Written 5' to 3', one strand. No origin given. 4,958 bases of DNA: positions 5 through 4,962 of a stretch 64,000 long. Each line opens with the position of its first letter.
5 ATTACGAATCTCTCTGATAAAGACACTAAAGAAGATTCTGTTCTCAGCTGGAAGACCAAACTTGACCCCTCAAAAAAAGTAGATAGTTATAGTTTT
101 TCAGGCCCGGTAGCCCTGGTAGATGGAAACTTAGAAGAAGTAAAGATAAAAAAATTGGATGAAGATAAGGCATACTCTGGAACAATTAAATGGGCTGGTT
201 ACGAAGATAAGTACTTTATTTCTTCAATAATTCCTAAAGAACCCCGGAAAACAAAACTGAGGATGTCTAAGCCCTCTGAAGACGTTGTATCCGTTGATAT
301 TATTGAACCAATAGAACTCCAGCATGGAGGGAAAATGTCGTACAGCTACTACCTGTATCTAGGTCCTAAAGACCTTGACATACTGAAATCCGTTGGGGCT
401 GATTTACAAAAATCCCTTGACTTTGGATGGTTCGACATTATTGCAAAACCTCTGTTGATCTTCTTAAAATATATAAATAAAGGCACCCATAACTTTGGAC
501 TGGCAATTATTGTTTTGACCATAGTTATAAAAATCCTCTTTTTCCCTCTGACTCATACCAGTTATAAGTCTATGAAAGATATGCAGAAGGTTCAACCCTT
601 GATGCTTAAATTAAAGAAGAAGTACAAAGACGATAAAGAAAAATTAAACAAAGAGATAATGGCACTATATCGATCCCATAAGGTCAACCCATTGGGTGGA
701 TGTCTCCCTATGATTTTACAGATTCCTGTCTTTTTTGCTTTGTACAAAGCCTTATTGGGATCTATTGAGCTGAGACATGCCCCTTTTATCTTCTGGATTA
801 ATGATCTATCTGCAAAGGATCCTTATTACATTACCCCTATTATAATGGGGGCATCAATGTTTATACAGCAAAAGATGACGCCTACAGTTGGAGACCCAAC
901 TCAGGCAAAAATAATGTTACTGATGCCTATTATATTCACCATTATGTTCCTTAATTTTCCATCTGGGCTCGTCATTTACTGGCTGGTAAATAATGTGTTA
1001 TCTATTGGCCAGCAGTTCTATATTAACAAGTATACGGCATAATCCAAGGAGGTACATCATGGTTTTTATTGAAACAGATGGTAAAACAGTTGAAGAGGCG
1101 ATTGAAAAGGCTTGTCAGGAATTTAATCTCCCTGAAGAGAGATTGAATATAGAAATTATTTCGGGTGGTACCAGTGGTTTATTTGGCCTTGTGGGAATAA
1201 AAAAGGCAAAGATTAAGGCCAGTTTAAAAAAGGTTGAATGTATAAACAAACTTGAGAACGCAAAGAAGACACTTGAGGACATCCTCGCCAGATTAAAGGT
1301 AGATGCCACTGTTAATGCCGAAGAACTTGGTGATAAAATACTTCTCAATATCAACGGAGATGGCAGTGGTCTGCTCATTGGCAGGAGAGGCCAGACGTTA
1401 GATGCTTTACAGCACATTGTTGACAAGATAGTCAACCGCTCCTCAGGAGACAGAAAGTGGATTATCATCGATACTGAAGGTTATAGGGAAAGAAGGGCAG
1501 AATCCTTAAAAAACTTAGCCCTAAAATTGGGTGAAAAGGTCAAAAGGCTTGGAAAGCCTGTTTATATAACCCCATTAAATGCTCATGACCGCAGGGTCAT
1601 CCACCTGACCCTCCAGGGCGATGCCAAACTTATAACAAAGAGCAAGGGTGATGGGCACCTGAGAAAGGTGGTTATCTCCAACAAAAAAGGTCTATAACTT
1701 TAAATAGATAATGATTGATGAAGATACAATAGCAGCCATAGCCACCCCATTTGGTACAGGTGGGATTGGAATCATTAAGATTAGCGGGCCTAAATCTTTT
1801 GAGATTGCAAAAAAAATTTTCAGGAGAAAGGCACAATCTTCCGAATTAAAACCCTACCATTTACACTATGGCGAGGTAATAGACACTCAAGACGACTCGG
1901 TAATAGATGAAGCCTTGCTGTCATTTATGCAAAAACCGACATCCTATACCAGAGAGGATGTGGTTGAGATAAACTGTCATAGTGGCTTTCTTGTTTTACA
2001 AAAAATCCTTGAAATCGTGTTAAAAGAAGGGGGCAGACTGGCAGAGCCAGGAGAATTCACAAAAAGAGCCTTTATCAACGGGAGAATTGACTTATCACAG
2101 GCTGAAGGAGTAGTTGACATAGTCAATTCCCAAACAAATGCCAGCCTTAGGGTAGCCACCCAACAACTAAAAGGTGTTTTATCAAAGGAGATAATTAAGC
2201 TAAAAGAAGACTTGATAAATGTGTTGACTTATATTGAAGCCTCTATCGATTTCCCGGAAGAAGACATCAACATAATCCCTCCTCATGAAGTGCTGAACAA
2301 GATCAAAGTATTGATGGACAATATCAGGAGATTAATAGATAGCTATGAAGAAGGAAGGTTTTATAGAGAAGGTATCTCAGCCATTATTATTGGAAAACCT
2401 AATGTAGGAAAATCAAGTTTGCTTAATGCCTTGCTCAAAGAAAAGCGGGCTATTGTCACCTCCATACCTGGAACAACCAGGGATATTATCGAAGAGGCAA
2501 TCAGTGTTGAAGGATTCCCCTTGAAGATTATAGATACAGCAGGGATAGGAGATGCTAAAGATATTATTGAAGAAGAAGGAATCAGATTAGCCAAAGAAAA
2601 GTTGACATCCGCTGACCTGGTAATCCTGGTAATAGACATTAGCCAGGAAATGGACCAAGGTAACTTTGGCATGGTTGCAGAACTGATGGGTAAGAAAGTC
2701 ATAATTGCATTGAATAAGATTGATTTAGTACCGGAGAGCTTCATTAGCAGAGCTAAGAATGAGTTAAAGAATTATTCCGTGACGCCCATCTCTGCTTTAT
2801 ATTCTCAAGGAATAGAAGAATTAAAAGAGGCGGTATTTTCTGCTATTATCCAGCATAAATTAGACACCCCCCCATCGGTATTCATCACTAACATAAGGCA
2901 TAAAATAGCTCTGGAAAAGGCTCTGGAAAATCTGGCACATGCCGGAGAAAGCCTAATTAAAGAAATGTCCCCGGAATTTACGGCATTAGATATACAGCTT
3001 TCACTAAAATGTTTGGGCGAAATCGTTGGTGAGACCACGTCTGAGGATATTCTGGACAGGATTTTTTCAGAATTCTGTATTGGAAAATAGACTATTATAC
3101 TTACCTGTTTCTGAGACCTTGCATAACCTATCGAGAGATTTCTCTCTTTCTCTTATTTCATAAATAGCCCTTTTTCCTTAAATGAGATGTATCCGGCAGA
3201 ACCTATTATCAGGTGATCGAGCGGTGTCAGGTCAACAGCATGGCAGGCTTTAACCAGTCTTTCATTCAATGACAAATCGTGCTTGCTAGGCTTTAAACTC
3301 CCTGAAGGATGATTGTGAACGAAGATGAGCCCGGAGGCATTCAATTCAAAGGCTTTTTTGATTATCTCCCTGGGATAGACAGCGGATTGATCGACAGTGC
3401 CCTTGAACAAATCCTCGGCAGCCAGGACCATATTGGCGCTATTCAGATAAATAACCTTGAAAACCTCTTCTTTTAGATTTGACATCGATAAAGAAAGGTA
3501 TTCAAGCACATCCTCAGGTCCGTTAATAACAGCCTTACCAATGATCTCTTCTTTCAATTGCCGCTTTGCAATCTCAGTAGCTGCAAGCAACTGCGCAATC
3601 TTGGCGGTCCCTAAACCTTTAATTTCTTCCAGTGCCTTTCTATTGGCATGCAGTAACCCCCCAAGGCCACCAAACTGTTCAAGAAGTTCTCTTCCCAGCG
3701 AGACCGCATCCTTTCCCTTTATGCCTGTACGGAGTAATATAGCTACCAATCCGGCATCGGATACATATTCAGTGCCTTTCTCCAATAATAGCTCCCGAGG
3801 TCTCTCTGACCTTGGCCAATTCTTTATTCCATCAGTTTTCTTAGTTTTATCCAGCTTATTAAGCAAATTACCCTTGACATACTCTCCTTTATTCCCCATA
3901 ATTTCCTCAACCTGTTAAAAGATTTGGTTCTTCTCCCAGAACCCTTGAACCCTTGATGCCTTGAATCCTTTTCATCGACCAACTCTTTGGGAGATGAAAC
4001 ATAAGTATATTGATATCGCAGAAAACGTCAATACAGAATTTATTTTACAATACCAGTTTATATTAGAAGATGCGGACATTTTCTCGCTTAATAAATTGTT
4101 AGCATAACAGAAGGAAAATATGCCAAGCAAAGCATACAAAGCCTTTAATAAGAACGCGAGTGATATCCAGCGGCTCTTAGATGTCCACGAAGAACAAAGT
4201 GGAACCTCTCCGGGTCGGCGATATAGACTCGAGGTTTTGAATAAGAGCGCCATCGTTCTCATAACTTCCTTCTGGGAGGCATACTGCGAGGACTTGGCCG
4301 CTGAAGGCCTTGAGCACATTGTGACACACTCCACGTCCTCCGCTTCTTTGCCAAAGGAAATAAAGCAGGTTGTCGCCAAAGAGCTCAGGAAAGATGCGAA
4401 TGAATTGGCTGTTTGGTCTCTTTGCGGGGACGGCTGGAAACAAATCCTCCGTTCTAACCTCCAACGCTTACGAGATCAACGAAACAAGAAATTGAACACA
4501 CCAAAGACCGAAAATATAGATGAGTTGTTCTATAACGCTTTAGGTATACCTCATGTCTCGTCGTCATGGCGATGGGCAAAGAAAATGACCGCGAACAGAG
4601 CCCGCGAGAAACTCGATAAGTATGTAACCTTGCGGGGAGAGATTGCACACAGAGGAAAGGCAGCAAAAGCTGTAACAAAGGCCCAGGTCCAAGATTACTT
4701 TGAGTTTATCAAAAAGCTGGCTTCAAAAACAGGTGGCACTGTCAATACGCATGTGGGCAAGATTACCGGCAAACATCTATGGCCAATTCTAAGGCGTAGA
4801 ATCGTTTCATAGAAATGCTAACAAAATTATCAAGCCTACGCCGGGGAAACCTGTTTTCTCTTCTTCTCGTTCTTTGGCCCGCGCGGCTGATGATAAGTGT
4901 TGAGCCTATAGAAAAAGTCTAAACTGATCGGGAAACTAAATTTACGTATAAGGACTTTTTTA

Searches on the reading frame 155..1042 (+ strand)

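Call 82: search_protein_families(library=pfam, proteins=[window:155-1042:+], max_evalue=0.0001)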
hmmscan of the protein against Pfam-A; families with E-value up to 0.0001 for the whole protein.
window:155-1042:+ (295 aa): 2 families
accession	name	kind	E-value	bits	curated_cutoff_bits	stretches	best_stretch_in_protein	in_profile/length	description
PF02096.25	60KD_IMP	-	1.1e-66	224.3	35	1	114-292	1-163/163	60Kd inner membrane protein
PF14849.12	YidC_periplas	-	3.2e-20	73.6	24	1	8-101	188-281/283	YidC periplasmic domain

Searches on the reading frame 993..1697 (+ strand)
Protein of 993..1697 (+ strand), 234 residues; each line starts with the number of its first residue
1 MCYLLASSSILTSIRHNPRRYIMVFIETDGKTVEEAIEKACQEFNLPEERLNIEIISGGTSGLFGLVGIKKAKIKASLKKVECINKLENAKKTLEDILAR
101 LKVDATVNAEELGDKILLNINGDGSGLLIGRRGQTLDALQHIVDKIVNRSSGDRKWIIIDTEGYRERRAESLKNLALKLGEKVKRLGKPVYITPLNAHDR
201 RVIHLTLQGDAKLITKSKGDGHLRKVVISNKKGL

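Call 82: search_protein_families(library=pfam, proteins=[window:993-1697:+], max_evalue=0.0001)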
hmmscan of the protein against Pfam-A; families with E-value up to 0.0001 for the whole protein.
window:993-1697:+ (234 aa): 3 families
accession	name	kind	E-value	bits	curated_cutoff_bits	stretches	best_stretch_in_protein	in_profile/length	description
PF14804.11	Jag_N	-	5.4e-19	68.8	25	1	30-77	3-49/50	Jag N-terminus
PF01424.28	R3H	-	1.9e-13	50.7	26.8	1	170-229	1-59/60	R3H domain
PF13083.13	KH_KhpA-B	-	4.5e-12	46.2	32.1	1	95-151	5-66/73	KhpA/KhpB, KH domain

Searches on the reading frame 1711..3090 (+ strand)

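Call 82: search_protein_families(library=pfam, proteins=[window:1711-3090:+], max_evalue=0.0001)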
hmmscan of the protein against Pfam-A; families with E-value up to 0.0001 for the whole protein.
window:1711-3090:+ (459 aa): 10 families
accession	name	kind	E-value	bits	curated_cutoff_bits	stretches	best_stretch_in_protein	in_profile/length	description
PF12631.12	MnmE_helical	-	6.6e-58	196.7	40.1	1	128-456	1-211/211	MnmE helical domain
PF10396.14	TrmE_N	-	7.1e-44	149.2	29.8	1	6-125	1-117/117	GTP-binding protein TrmE N-terminus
PF01926.29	MMR_HSR1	-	3.5e-26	92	21.9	1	225-336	3-113/113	50S ribosome-binding GTPase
PF02421.24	FeoB_N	-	3.5e-16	59.6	27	1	224-374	3-155/156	Ferrous iron transport protein B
PF00009.33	GTP_EFTU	-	3.4e-08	33.7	26.5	1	254-378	54-185/188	Elongation factor Tu GTP binding domain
PF03193.22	RsgA_GTPase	-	5.5e-08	33.3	30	0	321-376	47-105/174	RsgA GTPase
PF00350.29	Dynamin_N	-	5.1e-06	27.1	27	0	226-257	3-34/168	Dynamin family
PF04548.22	AIG1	-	1.1e-05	25.4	27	1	225-330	4-115/212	AIG1 family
PF10662.15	PduV-EutP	-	1.7e-05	25.1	21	0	297-373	60-139/143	Ethanolamine utilisation - propanediol utilisation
PF16897.10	MMR_HSR1_Xtn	-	3.4e-05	24.2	35.2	0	328-378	56-103/106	C-terminal region of MMR_HSR1 domain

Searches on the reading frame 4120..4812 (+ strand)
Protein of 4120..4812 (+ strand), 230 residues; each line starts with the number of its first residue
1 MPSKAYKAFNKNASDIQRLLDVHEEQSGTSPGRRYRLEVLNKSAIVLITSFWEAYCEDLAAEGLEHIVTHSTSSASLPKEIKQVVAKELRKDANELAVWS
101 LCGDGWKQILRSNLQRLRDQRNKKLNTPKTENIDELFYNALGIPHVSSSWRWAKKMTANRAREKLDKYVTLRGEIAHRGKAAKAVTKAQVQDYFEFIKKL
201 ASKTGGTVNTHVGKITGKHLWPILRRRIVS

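Call 82: search_protein_families(library=pfam, proteins=[window:4120-4812:+], max_evalue=0.0001)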
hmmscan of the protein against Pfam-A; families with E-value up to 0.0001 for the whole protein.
window:4120-4812:+ (230 aa): 2 families
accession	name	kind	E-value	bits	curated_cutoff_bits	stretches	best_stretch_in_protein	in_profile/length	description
PF18735.6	HEPN_RiboL-PSP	-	5.8e-21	75.7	28.4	1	15-203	5-184/191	RiboL-PSP-HEPN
PF18737.6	HEPN_MAE_28990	-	3.3e-07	31.1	26.8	1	7-196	20-190/211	MAE_28990/MAE_18760-like HEPN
